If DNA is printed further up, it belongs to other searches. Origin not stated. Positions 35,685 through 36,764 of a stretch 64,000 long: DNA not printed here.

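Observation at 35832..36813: Phage-encoded NfeD-like small membrane protein plus SPFH/Band-7 lipoprotein pair in the early region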

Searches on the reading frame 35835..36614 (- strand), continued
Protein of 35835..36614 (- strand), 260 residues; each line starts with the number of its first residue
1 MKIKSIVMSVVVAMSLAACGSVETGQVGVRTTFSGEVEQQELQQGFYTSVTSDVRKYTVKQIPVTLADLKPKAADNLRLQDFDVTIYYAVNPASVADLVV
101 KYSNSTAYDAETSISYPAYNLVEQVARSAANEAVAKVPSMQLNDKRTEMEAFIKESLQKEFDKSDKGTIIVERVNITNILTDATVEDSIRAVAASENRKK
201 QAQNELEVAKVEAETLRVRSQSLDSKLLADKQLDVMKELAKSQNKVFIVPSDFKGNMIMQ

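Call 48: search_dna_similar(query=window:35835-36614:-, collection=phages, mode=protein, max_rows=60, rows=spread)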
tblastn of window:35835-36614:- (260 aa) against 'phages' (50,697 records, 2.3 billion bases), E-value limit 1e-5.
Records with a match: 198; places in all: 198; records where one place covers at least 80% of the query: 191.
Best place of each record, by identity: <60% 198.
By first word of the organism name: Salmonella 136; Acinetobacter 26; Escherichia 19; Streptomyces 6; Erwinia 4; Synechococcus 3; Burkholderia 1; Enterococcus 1; Pseudomonas 1; Tegunavirus 1.
By host as written in the record: Salmonella enterica 25; Salmonella enterica subsp. enterica serovar Enteritidis PT1 20; - 19; Acinetobacter baumannii 13; Salmonella enterica subsp. enterica serovar Typhimurium 12; Escherichia coli O157:H7 11; Salmonella sp. 9; Salmonella enterica subsp. enterica serovar Enteritidis 5; and 55 more.
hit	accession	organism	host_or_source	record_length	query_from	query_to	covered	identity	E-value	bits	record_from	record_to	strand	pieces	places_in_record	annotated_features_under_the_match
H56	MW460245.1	Burkholderia phage BCSR5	Burkholderia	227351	13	244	89%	36.9%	3e-44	164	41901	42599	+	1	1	hypothetical protein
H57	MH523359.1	Salmonella phage vB_SalM-LPST94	Salmonella enterica subsp. enterica ...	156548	16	258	93%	34.0%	4e-33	132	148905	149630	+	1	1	SPFH domain band 7 family protein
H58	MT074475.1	Salmonella phage dinky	Salmonella enterica subsp. enterica ...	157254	16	258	93%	34.0%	4e-33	132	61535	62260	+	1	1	SPFH domain band 7 family protein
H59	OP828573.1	Salmonella phage 3384-D8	Salmonella sp.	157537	16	258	93%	34.0%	4e-33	132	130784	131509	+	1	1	hypothetical protein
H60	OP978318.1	Salmonella phage PST-D24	Salmonella sp. CVCC3384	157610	16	258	93%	34.0%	4e-33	132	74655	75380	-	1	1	hypothetical protein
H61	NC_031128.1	Salmonella phage vB-SalM-PM10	Salmonella enterica subsp. enterica ...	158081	16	258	93%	34.0%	4e-33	132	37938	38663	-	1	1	lipoprotein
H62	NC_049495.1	Salmonella phage Se-B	Salmonella enterica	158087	16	258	93%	34.0%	4e-33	132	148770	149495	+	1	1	lipoprotein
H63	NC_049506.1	Salmonella phage moki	Salmonella enterica subsp. enterica ...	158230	16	258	93%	34.0%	4e-33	132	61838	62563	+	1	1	lipoprotein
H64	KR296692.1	Salmonella phage 38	Salmonella typhi O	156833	16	258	93%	34.0%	5e-33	132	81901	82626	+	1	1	hypothetical protein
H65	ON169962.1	Salmonella phage BRM 13313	Salmonella enterica subsp. enterica ...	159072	16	258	93%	34.0%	5e-33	132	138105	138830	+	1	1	hypothetical protein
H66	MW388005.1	Salmonella phage SPHG3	Salmonella Typhimurium EG.SmT3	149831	16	258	93%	34.0%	6e-33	132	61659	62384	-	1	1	hypothetical protein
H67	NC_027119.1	Salmonella phage Det7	Salmonella enterica serovar Typhimurium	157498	16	258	93%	34.0%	6e-33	132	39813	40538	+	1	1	58: lipoprotein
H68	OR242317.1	Salmonella phage RA148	Salmonella enterica subsp. enterica ...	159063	16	258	93%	34.0%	6e-33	132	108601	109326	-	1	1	hypothetical protein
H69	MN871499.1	Salmonella phage Se-N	Salmonella enterica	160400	16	258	93%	34.0%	6e-33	132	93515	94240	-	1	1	record has no annotation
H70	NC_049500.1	Salmonella phage heyday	Salmonella enterica subsp. enterica ...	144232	16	258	93%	34.0%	6e-33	132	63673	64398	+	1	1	lipoprotein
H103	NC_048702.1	Erwinia phage vB_EamM-Bue1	Erwinia amylovora CFBP 1430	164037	13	249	91%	33.8%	3e-35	138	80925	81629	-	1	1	lipoprotein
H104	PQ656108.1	Acinetobacter phage At2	Acinetobacter tandoii W4-4-4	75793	13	253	93%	30.9%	3e-22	100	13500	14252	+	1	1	hypothetical protein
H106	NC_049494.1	Acinetobacter phage vB_AbaM_PhT2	Acinetobacter baumannii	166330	13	257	94%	27.8%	2e-16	84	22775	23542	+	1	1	hypothetical protein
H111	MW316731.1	Acinetobacter phage Mithridates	Acinetobacter baumannii strain LUH 5533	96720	13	253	93%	25.4%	5e-13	74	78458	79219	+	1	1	hypothetical protein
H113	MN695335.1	Synechococcus phage B23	Synechoccus sp.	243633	21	253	90%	25.6%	3e-14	78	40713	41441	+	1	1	hypothetical protein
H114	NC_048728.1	Streptomyces phage Comrade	Streptomyces griseus ATCC 10137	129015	88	244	60%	28.9%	4e-6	54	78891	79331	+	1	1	132: band-7-like membrane protein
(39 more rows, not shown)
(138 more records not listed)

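Call 49: get_annotated_region(hit=H103, flank=1500)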
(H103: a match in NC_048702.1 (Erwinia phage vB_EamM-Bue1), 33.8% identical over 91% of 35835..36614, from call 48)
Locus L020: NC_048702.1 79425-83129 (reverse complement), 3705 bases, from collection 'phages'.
description: Erwinia phage vB_EamM-Bue1, complete genome.
organism: Erwinia phage vB_EamM-Bue1 (NCBI taxid 2099338)
taxonomy: Viruses; Duplodnaviria; Heunggongvirae; Uroviricota; Caudoviricetes; Ackermannviridae; Nezavisimistyvirus; Nezavisimistyvirus bue1
host: Erwinia amylovora CFBP 1430; source: soil from apple orchard; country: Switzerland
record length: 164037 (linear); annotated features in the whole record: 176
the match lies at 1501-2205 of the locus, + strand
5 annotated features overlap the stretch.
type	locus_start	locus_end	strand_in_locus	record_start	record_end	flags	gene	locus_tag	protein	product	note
CDS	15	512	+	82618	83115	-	-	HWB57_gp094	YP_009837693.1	hypothetical protein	-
CDS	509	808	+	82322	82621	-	-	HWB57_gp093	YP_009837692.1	Rz-like spanin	-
CDS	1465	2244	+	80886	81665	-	-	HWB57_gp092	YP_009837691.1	lipoprotein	-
CDS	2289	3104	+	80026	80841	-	-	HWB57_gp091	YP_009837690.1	hypothetical protein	-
CDS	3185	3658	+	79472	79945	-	-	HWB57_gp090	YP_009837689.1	superinfection exclusion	-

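Call 50: get_annotated_region(hit=H104, flank=1500)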
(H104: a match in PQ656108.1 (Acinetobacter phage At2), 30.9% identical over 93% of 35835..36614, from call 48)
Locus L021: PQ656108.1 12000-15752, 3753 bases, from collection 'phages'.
description: Acinetobacter phage At2, complete genome.
organism: Acinetobacter phage At2 (NCBI taxid 3385009)
taxonomy: Viruses; Duplodnaviria; Heunggongvirae; Uroviricota; Caudoviricetes
host: Acinetobacter tandoii W4-4-4; source: water; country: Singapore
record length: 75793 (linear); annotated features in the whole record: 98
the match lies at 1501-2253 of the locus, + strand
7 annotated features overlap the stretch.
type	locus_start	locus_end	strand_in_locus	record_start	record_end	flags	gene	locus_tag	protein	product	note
CDS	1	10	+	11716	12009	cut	-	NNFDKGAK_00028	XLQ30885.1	hypothetical protein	-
CDS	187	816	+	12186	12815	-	-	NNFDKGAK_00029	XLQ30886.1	hypothetical protein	-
CDS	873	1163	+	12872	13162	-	-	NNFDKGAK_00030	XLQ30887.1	hypothetical protein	-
CDS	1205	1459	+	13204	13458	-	-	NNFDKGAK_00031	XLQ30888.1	hypothetical protein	-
CDS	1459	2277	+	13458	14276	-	-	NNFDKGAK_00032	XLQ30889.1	hypothetical protein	-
CDS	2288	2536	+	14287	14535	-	-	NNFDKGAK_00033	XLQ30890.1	hypothetical protein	-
CDS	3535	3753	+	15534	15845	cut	-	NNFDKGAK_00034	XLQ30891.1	hypothetical protein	-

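Call 51: get_annotated_region(hit=H106, flank=1500)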
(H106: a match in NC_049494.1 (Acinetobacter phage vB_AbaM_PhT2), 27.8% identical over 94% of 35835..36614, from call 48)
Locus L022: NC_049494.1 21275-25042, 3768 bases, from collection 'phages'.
description: Acinetobacter phage vB_AbaM_PhT2, complete genome.
organism: Acinetobacter phage vB_AbaM_PhT2 (NCBI taxid 2690230)
taxonomy: Viruses; Duplodnaviria; Heunggongvirae; Uroviricota; Caudoviricetes; Straboviridae; Twarogvirinae; Hadassahvirus; Hadassahvirus pht2
host: Acinetobacter baumannii; source: wastewater treatment plants; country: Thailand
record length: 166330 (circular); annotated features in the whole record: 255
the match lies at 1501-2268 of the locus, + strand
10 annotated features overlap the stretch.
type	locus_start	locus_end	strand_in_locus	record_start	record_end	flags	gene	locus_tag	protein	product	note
CDS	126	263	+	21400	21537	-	-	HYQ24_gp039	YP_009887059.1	hypothetical protein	-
CDS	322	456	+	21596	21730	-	-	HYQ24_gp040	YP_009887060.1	hypothetical protein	-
CDS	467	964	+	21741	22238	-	-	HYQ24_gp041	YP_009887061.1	DprA-like DNA recombination-mediator protein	gp141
CDS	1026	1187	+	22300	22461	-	-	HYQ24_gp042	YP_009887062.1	hypothetical protein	-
CDS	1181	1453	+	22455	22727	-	-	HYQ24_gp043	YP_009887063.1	hypothetical protein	-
CDS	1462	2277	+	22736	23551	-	-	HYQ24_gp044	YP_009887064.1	hypothetical protein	-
CDS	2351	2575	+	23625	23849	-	-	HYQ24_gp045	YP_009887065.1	hypothetical protein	-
CDS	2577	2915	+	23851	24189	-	-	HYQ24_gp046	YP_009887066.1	hypothetical protein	-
CDS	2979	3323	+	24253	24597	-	-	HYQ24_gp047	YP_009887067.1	hypothetical protein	-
CDS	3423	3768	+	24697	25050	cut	-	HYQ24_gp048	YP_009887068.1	hypothetical protein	-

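Call 52: get_annotated_region(hit=H111, flank=1500)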
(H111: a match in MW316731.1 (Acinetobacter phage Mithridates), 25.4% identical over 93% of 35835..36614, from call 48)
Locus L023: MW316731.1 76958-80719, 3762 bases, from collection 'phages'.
description: Acinetobacter phage Mithridates, complete genome.
organism: Acinetobacter phage Mithridates (NCBI taxid 2801403)
taxonomy: Viruses; Duplodnaviria; Heunggongvirae; Uroviricota; Caudoviricetes
host: Acinetobacter baumannii strain LUH 5533; source: sewage water; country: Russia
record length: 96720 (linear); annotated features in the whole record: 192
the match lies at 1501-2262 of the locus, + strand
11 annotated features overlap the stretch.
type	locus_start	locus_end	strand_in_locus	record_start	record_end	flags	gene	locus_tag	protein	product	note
CDS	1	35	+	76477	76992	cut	-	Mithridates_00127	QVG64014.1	hypothetical protein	-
CDS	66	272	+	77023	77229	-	-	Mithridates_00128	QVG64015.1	hypothetical protein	-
CDS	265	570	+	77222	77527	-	-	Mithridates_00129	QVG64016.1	hypothetical protein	-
CDS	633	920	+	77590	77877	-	-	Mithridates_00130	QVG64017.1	hypothetical protein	-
CDS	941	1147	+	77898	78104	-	-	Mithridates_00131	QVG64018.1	hypothetical protein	-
CDS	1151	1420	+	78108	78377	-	-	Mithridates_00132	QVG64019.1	hypothetical protein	-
CDS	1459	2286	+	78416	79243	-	-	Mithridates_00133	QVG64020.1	hypothetical protein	-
CDS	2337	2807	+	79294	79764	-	-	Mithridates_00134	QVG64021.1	hypothetical protein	-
CDS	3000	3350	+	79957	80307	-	-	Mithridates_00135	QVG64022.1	hypothetical protein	-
CDS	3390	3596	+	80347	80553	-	-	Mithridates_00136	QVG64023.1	hypothetical protein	-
CDS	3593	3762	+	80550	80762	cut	-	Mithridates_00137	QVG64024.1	hypothetical protein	-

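Call 53: get_annotated_region(hit=H113, flank=1500)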
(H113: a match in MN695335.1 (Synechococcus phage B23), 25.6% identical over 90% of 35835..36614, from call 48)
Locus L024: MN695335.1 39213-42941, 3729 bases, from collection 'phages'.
description: Synechococcus phage B23, complete genome.
organism: Synechococcus phage B23 (NCBI taxid 2674977)
taxonomy: Viruses; Duplodnaviria; Heunggongvirae; Uroviricota; Caudoviricetes; Kyanoviridae
host: Synechoccus sp.; source: -; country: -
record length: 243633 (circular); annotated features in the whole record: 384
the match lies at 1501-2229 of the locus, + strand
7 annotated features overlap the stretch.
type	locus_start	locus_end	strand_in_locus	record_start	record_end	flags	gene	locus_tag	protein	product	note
CDS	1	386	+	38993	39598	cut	-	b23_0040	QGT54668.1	hypothetical protein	gp40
CDS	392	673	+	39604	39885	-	-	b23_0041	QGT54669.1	hypothetical protein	gp41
CDS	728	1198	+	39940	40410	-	-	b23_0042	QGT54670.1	hypothetical protein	gp42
CDS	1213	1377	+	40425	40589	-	-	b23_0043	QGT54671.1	hypothetical protein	gp43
CDS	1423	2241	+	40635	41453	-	-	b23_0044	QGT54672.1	hypothetical protein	gp44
CDS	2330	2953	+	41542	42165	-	-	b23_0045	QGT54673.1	translation initiation factor 2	gp45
CDS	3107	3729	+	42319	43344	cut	-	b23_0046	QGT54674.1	nicotinamide-nucleotide adenylyltransferase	gp46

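Call 54: get_annotated_region(hit=H114, flank=1500)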
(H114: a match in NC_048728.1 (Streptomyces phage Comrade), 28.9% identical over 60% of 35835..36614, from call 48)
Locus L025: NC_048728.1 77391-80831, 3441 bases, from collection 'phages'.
description: Streptomyces phage Comrade, complete genome.
organism: Streptomyces phage Comrade (NCBI taxid 2301714)
taxonomy: Viruses; Duplodnaviria; Heunggongvirae; Uroviricota; Caudoviricetes; Stanwilliamsviridae; Loccivirinae; Gilsonvirus; Gilsonvirus comrade
host: Streptomyces griseus ATCC 10137; source: soil; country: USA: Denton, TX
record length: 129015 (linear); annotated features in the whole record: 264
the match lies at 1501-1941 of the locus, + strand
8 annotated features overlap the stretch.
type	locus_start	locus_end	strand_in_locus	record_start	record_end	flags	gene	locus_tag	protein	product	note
tRNA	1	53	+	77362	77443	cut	129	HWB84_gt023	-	tRNA-Ser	tRNA-Ser(tcg)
tmRNA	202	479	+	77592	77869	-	130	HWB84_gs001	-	-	tmRNA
CDS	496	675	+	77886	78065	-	131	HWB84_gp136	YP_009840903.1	hypothetical protein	-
CDS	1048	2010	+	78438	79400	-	132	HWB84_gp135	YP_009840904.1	band-7-like membrane protein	membrane protein, Band-7 -like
CDS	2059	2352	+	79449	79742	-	133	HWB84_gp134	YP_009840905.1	hypothetical protein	-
CDS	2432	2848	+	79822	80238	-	134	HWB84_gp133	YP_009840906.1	hypothetical protein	-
CDS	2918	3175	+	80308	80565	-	135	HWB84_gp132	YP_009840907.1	hypothetical protein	-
CDS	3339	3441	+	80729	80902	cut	136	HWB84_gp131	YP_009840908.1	hypothetical protein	-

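Call 56: predict_structure(alignment_id=A2)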
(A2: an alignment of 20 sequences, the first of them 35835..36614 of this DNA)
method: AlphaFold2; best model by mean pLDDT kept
length: 260 residues; sequences in the alignment: 20
mean_pLDDT: 73.3   pTM: 0.54
mean pLDDT of the five models: 73.3, 73.3, 72.8, 71.5, 70.4
residues with pLDDT >= 90: 3; 70-90: 150; 50-70: 107; < 50: 0
segments of 3 or more residues with pLDDT < 50: none
pLDDT, mean of each block of 10 residues (from residue 1): 61 58 65 60 58 73 79 67 85 77 76 80 87 80 83 89 84 82 62 76 83 75 61 71 66 67
secondary structure, 60 per line:
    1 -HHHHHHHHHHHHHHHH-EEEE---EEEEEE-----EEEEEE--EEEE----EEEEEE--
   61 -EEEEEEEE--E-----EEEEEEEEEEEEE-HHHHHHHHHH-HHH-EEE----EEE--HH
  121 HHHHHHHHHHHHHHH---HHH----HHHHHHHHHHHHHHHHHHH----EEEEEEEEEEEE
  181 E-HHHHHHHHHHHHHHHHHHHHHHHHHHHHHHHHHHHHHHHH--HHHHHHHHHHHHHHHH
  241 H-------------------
elements in order: H2-17 E19-22 E26-31 E37-42 E45-48 E53-58 E62-69 E78-90 H92-101 E107-109 E114-116 H119-135 H146-164 E169-181 H183-222 H225-241

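Call 62: fold_search(model_id=the predicted structure, library=pdb)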
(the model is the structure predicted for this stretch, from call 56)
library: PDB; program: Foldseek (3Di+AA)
matches with E <= 10: 160; with E <= 0.001: 54
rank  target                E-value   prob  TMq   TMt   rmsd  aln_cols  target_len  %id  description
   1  8rrh_B                2.7e-12  1.00  0.54  0.48  16.9       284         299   14  The human prohibitin complex (released 2024-12-18)
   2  9o9z_a                4.6e-12  1.00  0.57  0.56  13.7       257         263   14  The human PHB1/2 complex (closed) (released 2025-10-22)
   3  9o9z_A                1.6e-11  1.00  0.56  0.60  14.0       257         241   11  The human PHB1/2 complex (closed) (released 2025-10-22)
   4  8rrh_A                3.9e-11  1.00  0.56  0.54  13.2       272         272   11  The human prohibitin complex (released 2024-12-18)
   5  9cz2_XA               6.6e-11  1.00  0.54  0.51  19.9       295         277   17  Cryo-EM structure of a nautilus-like HflK/C assembly in complex with FtsH AAA protease (released 2024-11-13)
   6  9o9u_A                1.7e-10  1.00  0.55  0.49   8.2       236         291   11  The Erlin1/2 complex (released 2025-10-22)
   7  9vvj_A                1.9e-10  1.00  0.58  0.50   8.5       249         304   12  Cryo-EM structure of the erlin1/2 complex purified using DDM and GDN (released 2026-03-25)
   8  9unl_E                2.6e-10  1.00  0.55  0.57  13.5       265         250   11  Cryo-EM structure of the human prohibitin complex (released 2025-09-10)
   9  9z7u_B                2.9e-10  1.00  0.53  0.51  14.8       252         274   16  Human Stomatin - C8 Symmetry (released 2026-02-25)
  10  9vvj_a                3.1e-10  1.00  0.57  0.50   8.7       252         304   13  Cryo-EM structure of the erlin1/2 complex purified using DDM and GDN (released 2026-03-25)
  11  7vhq_E                3.3e-10  1.00  0.56  0.54   7.9       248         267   15  Structural insights into the membrane microdomain organization by SPFH family proteins (released 2022-01-19)
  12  9vvg_A                4.7e-10  1.00  0.54  0.48   8.8       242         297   12  Cryo-EM structure of the erlin1/2 complex purified using GDN and CHS (released 2026-03-25)
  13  9z7u_C                5.9e-10  1.00  0.55  0.53  14.9       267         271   17  Human Stomatin - C8 Symmetry (released 2026-02-25)
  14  9oa0_A                7.9e-10  1.00  0.54  0.58  13.7       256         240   11  The human PHB1/2 complex (open) (released 2025-10-22)
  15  9vvg_a                1.0e-09  1.00  0.55  0.49   8.9       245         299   13  Cryo-EM structure of the erlin1/2 complex purified using GDN and CHS (released 2026-03-25)
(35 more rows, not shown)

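Call 69: find_related_loci(query=A2, collection=genome_contigs, flank=3000)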
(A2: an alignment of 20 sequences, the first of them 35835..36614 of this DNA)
Query A2 (260 aa) in genome_contigs; peptide patterns used: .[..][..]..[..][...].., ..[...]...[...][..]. (x = any residue, [..] = any of these).
42 stretches matched a pattern; 15 encode a relative of the query (tblastn E <= 1e-3); 15 distinct loci.
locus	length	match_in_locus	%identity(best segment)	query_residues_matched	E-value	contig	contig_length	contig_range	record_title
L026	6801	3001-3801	35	5-259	2e-44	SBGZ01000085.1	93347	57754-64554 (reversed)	MAG: Alphaproteobacteria bacterium isolate M2410 scaffold_46_1, whole genome shotgun sequence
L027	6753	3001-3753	37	21-259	2e-43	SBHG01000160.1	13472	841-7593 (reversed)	MAG: Alphaproteobacteria bacterium isolate M3011 scaffold-96_1403_1, whole genome shotgun sequence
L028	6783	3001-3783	35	3-255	4e-43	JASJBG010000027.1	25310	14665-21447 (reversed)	MAG: Woeseiaceae bacterium isolate MO_074.B2 MO_074.c_428, whole genome shotgun sequence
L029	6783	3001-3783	34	6-255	2e-41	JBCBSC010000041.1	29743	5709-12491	MAG: Pseudomonadota bacterium isolate J06638_14 k141_36360_length_29743_cov_28.0000, whole genome shotgun sequence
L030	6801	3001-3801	32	1-255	5e-40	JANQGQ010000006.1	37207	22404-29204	MAG: Woeseiaceae bacterium isolate PL23b_bin.52 k99_614696, whole genome shotgun sequence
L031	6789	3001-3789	34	6-255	5e-40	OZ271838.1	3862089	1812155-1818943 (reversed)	MAG: Woeseiaceae bacterium isolate 44334145-8ee9-42e6-9f6d-fef1f88badf8 genome assembly, chromosome: 1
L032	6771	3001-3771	33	10-255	8e-40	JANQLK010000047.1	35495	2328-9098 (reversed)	MAG: Woeseiaceae bacterium isolate PL25a_bin.57 k99_5490365, whole genome shotgun sequence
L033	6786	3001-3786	33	10-255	9e-40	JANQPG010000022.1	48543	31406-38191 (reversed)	MAG: Woeseiaceae bacterium isolate IP29b_bin.156 k99_2011837, whole genome shotgun sequence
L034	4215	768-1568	34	7-259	2e-39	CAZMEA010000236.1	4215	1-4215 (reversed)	MAG TPA_asm: uncultured Woeseiaceae bacterium isolate SRP135972_co2_84 genome assembly, contig: NODE_39511_length_4215_c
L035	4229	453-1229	32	8-255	1e-38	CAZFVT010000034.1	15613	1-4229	MAG TPA_asm: uncultured Woeseiaceae bacterium isolate SRP135972_co2_285 genome assembly, contig: NODE_3625_length_15613_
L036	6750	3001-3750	33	17-255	2e-38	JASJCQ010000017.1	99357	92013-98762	MAG: Woeseiaceae bacterium isolate MO_167.B29 MO_167.c_186, whole genome shotgun sequence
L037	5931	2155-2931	32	7-255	5e-38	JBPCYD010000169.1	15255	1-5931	MAG: Woeseiaceae bacterium isolate MAG_seacave_37 S1Ck127_2452478, whole genome shotgun sequence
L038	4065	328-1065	33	21-255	1e-37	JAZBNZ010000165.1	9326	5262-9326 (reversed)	MAG: Woeseiaceae bacterium isolate bin.761 k117_3802195, whole genome shotgun sequence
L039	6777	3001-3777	34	11-255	2e-36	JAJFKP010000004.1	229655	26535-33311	MAG: Woeseiaceae bacterium isolate OFTM117 OFTM117_3, whole genome shotgun sequence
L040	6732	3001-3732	34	22-255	2e-36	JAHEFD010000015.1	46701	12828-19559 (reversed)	MAG: Woeseiaceae bacterium isolate Ww310 NODE_992_length_46701_cov_16.948111, whole genome shotgun sequence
